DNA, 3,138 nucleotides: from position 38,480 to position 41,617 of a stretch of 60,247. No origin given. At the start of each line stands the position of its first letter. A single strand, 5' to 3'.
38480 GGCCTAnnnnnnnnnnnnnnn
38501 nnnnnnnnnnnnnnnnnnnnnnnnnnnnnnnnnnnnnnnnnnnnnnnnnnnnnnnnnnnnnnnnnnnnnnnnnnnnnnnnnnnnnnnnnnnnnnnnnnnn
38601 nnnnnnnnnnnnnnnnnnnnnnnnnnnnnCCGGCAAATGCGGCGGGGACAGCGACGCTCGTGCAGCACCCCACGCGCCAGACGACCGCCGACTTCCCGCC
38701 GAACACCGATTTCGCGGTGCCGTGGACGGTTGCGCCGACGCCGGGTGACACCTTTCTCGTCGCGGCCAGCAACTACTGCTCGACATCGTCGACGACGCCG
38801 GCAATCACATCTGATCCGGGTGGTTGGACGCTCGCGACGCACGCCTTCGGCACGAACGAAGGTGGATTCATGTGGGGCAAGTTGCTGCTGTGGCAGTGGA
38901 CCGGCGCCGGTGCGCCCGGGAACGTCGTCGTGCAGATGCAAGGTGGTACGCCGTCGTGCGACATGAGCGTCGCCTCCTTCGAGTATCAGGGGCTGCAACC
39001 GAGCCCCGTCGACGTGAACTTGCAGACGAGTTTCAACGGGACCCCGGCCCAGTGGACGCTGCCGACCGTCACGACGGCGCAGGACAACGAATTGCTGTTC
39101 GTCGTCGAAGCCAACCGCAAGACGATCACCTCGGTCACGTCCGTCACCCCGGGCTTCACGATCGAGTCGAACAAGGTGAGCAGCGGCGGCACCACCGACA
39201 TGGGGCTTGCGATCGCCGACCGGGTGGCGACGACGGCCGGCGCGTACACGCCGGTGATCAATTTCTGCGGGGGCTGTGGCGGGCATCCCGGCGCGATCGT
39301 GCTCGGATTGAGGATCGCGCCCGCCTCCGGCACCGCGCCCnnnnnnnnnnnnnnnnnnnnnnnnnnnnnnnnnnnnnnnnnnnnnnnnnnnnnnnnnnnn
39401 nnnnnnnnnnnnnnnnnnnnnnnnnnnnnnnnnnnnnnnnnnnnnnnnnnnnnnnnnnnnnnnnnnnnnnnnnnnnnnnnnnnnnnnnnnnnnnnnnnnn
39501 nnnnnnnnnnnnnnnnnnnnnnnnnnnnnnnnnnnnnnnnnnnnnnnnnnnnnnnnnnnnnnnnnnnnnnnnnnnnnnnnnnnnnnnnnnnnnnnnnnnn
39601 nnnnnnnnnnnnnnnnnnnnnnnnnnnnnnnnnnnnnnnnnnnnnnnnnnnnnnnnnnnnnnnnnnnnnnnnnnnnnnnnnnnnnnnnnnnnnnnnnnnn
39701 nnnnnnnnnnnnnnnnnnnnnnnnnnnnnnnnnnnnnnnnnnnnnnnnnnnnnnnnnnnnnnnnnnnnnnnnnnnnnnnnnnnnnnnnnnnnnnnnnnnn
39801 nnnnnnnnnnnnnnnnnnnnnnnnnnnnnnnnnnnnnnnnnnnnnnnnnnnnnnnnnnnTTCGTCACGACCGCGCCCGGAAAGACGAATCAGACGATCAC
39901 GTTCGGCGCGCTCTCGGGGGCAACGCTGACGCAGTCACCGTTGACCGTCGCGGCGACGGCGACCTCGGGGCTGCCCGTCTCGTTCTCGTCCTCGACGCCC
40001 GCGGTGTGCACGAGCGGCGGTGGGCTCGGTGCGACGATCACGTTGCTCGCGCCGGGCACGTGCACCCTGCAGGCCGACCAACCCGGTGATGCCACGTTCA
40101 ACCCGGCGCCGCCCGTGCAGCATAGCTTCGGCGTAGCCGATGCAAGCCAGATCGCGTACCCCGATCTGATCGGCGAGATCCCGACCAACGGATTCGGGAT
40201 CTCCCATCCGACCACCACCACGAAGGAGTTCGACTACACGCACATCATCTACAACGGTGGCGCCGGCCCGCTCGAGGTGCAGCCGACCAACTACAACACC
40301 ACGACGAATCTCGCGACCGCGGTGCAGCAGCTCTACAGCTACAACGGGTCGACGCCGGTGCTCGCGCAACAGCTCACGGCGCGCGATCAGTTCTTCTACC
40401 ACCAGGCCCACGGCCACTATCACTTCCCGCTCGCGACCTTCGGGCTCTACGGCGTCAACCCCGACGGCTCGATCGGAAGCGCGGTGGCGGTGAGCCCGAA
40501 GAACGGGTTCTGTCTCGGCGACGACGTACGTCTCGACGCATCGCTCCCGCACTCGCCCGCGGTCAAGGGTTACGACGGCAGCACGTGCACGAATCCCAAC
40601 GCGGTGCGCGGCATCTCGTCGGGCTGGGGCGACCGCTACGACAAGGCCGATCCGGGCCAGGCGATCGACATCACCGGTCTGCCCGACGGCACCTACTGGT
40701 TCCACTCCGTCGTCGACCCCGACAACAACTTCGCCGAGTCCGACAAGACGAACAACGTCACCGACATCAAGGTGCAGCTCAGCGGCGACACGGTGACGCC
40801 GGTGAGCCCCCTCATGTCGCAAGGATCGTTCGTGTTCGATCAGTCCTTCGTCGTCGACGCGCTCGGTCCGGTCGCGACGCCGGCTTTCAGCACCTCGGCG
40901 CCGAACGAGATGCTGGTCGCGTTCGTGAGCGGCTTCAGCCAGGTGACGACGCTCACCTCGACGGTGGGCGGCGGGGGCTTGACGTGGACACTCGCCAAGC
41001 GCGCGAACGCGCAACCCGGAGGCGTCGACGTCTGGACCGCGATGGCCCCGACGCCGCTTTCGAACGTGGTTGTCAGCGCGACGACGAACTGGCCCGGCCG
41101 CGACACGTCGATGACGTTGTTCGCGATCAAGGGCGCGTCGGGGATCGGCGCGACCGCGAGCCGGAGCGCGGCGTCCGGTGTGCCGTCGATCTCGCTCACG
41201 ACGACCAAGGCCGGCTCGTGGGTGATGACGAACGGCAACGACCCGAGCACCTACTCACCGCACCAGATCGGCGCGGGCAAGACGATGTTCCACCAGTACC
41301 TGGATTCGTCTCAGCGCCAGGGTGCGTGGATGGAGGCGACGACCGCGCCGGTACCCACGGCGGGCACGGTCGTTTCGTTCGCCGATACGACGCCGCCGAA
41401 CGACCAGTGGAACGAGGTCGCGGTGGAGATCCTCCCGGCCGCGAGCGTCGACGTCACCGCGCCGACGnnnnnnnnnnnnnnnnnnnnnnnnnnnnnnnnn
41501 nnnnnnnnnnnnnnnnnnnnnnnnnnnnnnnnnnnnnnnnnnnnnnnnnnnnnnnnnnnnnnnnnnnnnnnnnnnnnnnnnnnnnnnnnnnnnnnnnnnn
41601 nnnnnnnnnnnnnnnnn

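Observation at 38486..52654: Candidate extracellular copper-oxidase locus: two giant multidomain oxidases + DDHG-repeat protein + two-component system + MauE-like protein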

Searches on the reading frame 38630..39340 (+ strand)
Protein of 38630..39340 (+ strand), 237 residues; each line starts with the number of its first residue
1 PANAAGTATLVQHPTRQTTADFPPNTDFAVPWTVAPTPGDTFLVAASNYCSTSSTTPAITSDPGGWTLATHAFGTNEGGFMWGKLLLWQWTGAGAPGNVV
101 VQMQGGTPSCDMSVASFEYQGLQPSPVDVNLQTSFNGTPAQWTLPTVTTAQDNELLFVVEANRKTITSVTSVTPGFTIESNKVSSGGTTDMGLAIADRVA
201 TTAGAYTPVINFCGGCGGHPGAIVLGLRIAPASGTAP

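Call 19: search_protein_families(library=pfam, proteins=[window:38630-39340:+], max_evalue=10)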
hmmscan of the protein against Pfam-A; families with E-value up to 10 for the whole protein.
window:38630-39340:+ (237 aa): 1 family
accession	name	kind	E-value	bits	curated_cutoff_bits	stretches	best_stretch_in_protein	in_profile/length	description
PF07129.17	DUF1381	-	0.086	12.9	27.2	1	146-164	18-36/44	Protein of unknown function (DUF1381)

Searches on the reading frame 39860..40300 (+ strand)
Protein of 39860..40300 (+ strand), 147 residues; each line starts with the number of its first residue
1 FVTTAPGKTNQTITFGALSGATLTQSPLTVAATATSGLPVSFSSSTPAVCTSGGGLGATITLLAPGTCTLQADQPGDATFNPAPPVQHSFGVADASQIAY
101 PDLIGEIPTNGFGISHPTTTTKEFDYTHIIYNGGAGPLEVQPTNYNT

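Call 19: search_protein_families(library=pfam, proteins=[window:39860-40300:+], max_evalue=10)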
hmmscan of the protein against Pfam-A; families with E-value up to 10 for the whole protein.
window:39860-40300:+ (147 aa): 1 family
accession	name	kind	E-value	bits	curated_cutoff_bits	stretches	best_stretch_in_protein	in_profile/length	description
PF16640.11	Big_3_5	-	0.17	12.9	35.5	1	50-84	45-79/88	Bacterial Ig-like domain (group 3)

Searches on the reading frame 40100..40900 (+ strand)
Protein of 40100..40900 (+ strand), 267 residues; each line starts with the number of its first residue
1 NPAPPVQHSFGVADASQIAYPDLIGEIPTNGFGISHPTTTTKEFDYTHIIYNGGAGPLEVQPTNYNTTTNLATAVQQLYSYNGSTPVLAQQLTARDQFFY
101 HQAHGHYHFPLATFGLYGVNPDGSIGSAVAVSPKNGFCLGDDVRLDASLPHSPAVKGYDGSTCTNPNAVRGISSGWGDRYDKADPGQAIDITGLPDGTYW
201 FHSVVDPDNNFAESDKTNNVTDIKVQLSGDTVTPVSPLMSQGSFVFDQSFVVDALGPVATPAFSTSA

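Call 17: search_solved_structures(query=window:40100-40900:+, max_evalue=1, show_alignments=2)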
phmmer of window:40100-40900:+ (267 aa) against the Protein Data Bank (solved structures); distinct sequences matched with E-value up to 1: 2.
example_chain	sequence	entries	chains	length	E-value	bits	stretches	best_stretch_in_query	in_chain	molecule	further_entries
5ze3_A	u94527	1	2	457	1.4e-08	37.6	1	93-230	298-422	Lysyl oxidase homolog 2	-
2kut_A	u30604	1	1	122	0.043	16.4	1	202-222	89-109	Uncharacterized protein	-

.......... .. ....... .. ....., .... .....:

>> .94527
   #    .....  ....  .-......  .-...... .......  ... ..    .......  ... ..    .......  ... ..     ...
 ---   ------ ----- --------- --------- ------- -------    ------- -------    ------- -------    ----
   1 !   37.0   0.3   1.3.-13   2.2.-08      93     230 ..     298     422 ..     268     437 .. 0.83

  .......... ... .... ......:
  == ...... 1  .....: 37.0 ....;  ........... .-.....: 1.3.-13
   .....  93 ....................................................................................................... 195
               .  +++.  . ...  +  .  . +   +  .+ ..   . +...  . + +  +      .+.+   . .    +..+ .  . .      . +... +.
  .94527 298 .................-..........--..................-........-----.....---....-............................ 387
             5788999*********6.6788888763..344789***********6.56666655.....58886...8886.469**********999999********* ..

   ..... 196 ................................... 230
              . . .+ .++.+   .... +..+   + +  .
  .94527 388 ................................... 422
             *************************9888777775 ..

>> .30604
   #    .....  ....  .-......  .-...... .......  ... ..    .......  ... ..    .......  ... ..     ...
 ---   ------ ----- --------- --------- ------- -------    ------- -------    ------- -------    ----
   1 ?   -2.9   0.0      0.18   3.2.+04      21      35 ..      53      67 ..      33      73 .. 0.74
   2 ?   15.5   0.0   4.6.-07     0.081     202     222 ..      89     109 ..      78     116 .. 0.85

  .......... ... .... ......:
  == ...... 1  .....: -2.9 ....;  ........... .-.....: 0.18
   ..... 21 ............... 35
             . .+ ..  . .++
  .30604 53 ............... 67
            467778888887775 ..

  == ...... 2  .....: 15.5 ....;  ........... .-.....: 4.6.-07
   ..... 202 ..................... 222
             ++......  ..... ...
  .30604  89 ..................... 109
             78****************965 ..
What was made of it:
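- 40148..40855 (+): LOX catalytic domain of A (aa ~555-790). It carries the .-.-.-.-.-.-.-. copper site and the LTQ Lys and Tyr. Aligned to human LOXL2 5ze3, E 1.4e-8 (call 17).
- On Lysyl oxidase (PF01186): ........, PKNGFCL and GWGDRY align to the LOXL2 His triad, Lys653 and Tyr689 (call 17).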

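Call 37: find_related_loci(query=A2, collection=genome_contigs, flank=10000)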
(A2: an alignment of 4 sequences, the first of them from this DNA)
Query A2 (245 aa) in genome_contigs; peptide patterns used: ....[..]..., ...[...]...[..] (x = any residue, [..] = any of these).
161 stretches matched a pattern; 28 encode a relative of the query (tblastn E <= 1e-3); 28 distinct loci.
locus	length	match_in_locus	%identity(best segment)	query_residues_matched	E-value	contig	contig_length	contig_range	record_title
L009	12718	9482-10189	76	11-245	3e-122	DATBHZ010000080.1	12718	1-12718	MAG TPA_asm: Acidimicrobiia bacterium isolate SMAG_U3881 k141_652743, whole genome shotgun sequence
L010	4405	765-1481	74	8-245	3e-122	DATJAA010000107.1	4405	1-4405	MAG TPA_asm: Acidimicrobiia bacterium isolate SMAG_U15315 k141_1717552, whole genome shotgun sequence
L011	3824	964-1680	73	8-245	4e-120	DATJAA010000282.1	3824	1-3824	MAG TPA_asm: Acidimicrobiia bacterium isolate SMAG_U15315 k141_1489259, whole genome shotgun sequence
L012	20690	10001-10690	66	15-244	9e-108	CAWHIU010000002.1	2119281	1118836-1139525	MAG: uncultured Actinomycetes bacterium isolate MFD02134.bin.2.142 genome assembly, contig: contig_15462, whole genome s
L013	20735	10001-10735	63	1-244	2e-105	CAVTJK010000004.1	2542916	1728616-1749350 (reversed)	MAG: uncultured Microthrixaceae bacterium isolate MFD05841.bin.2.117 genome assembly, contig: contig_3208, whole genome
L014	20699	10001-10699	64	11-243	1e-102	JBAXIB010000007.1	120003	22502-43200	MAG: Actinomycetes bacterium isolate ELA338 MAG338_7, whole genome shotgun sequence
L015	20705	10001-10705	60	11-244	2e-96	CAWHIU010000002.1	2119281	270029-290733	MAG: uncultured Actinomycetes bacterium isolate MFD02134.bin.2.142 genome assembly, contig: contig_15462, whole genome s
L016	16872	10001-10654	50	6-226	1e-66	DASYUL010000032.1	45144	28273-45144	MAG TPA_asm: Thermoanaerobaculia bacterium isolate SMAG_U4594 k141_1243448, whole genome shotgun sequence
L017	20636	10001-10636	50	13-226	2e-64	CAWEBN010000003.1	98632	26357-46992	MAG: uncultured Actinomycetes bacterium isolate MFD00392.bin.3.529 genome assembly, contig: contig_10401, whole genome s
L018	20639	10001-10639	48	9-225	2e-63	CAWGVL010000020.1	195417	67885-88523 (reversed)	MAG: Bryobacteraceae bacterium isolate MFD08700.bin.2.8 genome assembly, contig: contig_12566, whole genome shotgun sequ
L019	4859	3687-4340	47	11-232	7e-60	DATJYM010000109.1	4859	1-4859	MAG TPA_asm: Candidatus Acidiferrales bacterium isolate SMAG_U15152 k141_1960882, whole genome shotgun sequence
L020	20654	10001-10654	48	13-228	2e-59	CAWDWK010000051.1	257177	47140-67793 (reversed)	MAG: uncultured Solibacteraceae bacterium isolate MFD05521.bin.2.66 genome assembly, contig: contig_562, whole genome sh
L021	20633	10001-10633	45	11-225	3e-59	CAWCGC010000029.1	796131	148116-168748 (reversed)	MAG: Bryobacteraceae bacterium isolate MFD09368.bin.2.32 genome assembly, contig: contig_44026, whole genome shotgun seq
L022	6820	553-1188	47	13-226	8e-59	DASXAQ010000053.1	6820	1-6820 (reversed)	MAG TPA_asm: Actinomycetota bacterium isolate SMAG_U3770 k141_269777, whole genome shotgun sequence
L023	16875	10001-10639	44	12-227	3e-58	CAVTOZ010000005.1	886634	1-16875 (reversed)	MAG: uncultured Solirubrobacteraceae bacterium isolate MFD00822.bin.1.131 genome assembly, contig: contig_69870, whole g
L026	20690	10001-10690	44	3-231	4e-57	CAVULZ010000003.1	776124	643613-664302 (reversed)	MAG: Terriglobia bacterium isolate MFD06435.bin.2.117 genome assembly, contig: contig_18195, whole genome shotgun sequen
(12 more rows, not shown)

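Call 67: search_protein_families(library=pfam, proteins=[L026:3871-7917:+, L026:8503-9549:+, L026:9470-11872:+, L026:12297-13886:+, L026:2064-2888:-, L026:413-1264:-], max_evalue=0.001)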
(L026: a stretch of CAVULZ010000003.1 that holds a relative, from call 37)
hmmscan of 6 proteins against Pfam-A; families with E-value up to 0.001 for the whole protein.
L026:3871-7917:+ (1349 aa): 18 families
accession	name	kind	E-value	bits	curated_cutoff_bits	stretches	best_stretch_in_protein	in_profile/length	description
PF09118.17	GO-like_E_set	-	5.1e-23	81.7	25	1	1253-1346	1-99/100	Galactose oxidase-like, Early set domain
PF17210.9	SdrD_B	-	2.9e-20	73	29.7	3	349-396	28-79/112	SdrD B-like domain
PF13620.12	CarboxypepD_reg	-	1.8e-17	63.9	32.3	4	334-409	1-80/82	Carboxypeptidase regulatory-like domain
PF13964.12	Kelch_6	-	2e-17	62.9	25.3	2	1153-1208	1-50/50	Kelch motif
PF17957.7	Big_7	-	2.1e-16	60.7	24.1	1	807-875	1-70/70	Bacterial Ig domain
PF07250.17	Glyoxal_oxid_N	-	4.7e-16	59.2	37.5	1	938-1070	50-183/243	Glyoxal oxidase N-terminus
PF01344.31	Kelch_1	-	2e-13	50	20.1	1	961-1002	7-45/46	Kelch motif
PF09430.16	EMC7_beta-sandw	-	2.3e-11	44.4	26.6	0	431-475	9-54/122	ER membrane protein complex subunit 7, beta-sandwich domain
PF13715.12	CarbopepD_reg_2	-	2.6e-11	43.8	32.2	1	335-414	1-80/88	CarboxypepD_reg-like domain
PF13418.12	Kelch_4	-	2.6e-11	43.7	21.6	0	957-999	5-44/49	Galactose oxidase, central domain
PF25210.1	Kelch_FKB95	-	2.8e-10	40.7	70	1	947-1058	24-132/268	FKB95, Kelch-repeats domain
PF22902.2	NOMO1-like_9th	-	9.4e-10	38.6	27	0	335-394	5-67/75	BOS complex subunit NOMO1-like, beta sandwich domain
PF17802.7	SpaA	-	1.1e-09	38.7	23.1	0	440-483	32-77/91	Prealbumin-like fold domain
PF23194.1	NOMO_5th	-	2.8e-08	34.5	27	0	356-408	32-89/89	NOMO fifth transthyretin-like domain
PF24981.1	Beta-prop_ATRN-LZTR1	-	1.1e-06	28.5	50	0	966-1084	160-288/289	Attractin/LZTR1 beta-propeller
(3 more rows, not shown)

L026:8503-9549:+ (349 aa): 6 families
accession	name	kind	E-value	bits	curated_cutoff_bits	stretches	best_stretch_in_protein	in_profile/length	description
PF13620.12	CarboxypepD_reg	-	8.3e-09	36.1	32.3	1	259-317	1-62/82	Carboxypeptidase regulatory-like domain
PF17210.9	SdrD_B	-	7.2e-08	33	29.7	1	271-319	25-73/112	SdrD B-like domain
PF22902.2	NOMO1-like_9th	-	1.6e-06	28.3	27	1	259-320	4-66/75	BOS complex subunit NOMO1-like, beta sandwich domain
PF17802.7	SpaA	-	3.6e-05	24.3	23.1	1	271-312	17-61/91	Prealbumin-like fold domain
PF16640.11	Big_3_5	-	0.00067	20.6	35.5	1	249-308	5-66/88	Bacterial Ig-like domain (group 3)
PF13715.12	CarbopepD_reg_2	-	0.0008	19.8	32.2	0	260-315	1-56/88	CarboxypepD_reg-like domain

L026:9470-11872:+ (801 aa): 10 families
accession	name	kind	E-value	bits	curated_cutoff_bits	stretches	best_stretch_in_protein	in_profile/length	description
PF17957.7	Big_7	-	6.3e-19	68.8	24.1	2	501-568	1-70/70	Bacterial Ig domain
PF17210.9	SdrD_B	-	2.5e-11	44.2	29.7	2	37-83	31-78/112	SdrD B-like domain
PF01186.22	Lysyl_oxidase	-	1.4e-10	41.6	20.4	1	262-397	77-201/204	Lysyl oxidase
PF13620.12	CarboxypepD_reg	-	2e-10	41.3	32.3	2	23-76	2-60/82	Carboxypeptidase regulatory-like domain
PF17802.7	SpaA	-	2.1e-09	37.8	23.1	0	39-69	25-57/91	Prealbumin-like fold domain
PF22902.2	NOMO1-like_9th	-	5.6e-09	36.1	27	0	23-80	5-65/75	BOS complex subunit NOMO1-like, beta sandwich domain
PF09430.16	EMC7_beta-sandw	-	7.5e-06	26.6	26.6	0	35-87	9-60/122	ER membrane protein complex subunit 7, beta-sandwich domain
PF13715.12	CarbopepD_reg_2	-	1.4e-05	25.4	32.2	0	37-76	18-56/88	CarboxypepD_reg-like domain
PF23194.1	NOMO_5th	-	7.8e-05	23.4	27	0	43-96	29-89/89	NOMO fifth transthyretin-like domain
PF14686.12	fn3_3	-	0.00033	20.8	24.4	0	25-76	3-57/75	Polysaccharide lyase family 4, domain II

L026:12297-13886:+ (530 aa): 3 families
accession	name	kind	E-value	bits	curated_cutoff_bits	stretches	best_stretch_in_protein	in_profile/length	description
PF07679.22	I-set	-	1.4e-11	44.7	23.7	0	198-271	4-77/90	Immunoglobulin I-set domain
PF02368.24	Big_2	-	6.1e-09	36.1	22.8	1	290-355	4-74/79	Bacterial Ig-like domain (group 2)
PF13927.12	Ig_3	-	1.4e-05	25.9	30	0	291-353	4-68/78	Immunoglobulin domain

L026:2064-2888:- (274 aa): 0 families

L026:413-1264:- (283 aa): 5 families
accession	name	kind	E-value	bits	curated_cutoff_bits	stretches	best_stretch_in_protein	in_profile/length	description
PF00196.25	GerE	-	6.6e-20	70.9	23.5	1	183-238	2-57/57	Bacterial regulatory proteins, luxR family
PF08281.18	Sigma70_r4_2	-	7e-07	29.2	25.7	1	196-226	24-54/54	Sigma-70, region 4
PF00072.30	Response_reg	-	0.00025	21.6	30.2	1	34-131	1-96/111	Response regulator receiver domain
PF13412.12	HTH_24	-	0.00048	20.1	21.9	1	197-219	16-38/48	Winged helix-turn-helix DNA-binding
PF13936.12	HTH_38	-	0.00072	19.7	27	0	194-217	16-39/44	Helix-turn-helix domain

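Call 68: find_related_loci(query=A2, collection=metagenome_contigs, flank=10000)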
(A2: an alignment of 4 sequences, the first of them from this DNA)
Query A2 (245 aa) in metagenome_contigs; peptide patterns used: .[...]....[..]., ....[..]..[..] (x = any residue, [..] = any of these).
242 stretches matched a pattern; 6 encode a relative of the query (tblastn E <= 1e-3); 6 distinct loci.
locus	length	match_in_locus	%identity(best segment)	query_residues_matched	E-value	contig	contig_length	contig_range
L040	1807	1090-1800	66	8-244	2e-117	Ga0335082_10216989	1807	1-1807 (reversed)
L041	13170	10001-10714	65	6-243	6e-106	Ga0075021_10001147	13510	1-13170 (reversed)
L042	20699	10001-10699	64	11-243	2e-103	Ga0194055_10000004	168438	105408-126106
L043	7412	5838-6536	62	10-245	4e-97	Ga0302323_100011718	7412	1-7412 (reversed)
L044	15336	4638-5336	62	10-245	4e-97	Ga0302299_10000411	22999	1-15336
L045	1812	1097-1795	61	10-245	7e-101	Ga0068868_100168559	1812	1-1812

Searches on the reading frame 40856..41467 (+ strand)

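Call 19: search_protein_families(library=pfam, proteins=[window:40856-41467:+], max_evalue=10)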
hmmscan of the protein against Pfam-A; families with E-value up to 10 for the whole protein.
window:40856-41467:+ (204 aa): 1 family
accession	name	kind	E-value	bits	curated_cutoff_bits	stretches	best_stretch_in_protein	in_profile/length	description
PF12860.13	PAS_7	-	0.015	15.9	27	1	146-180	75-109/115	PAS fold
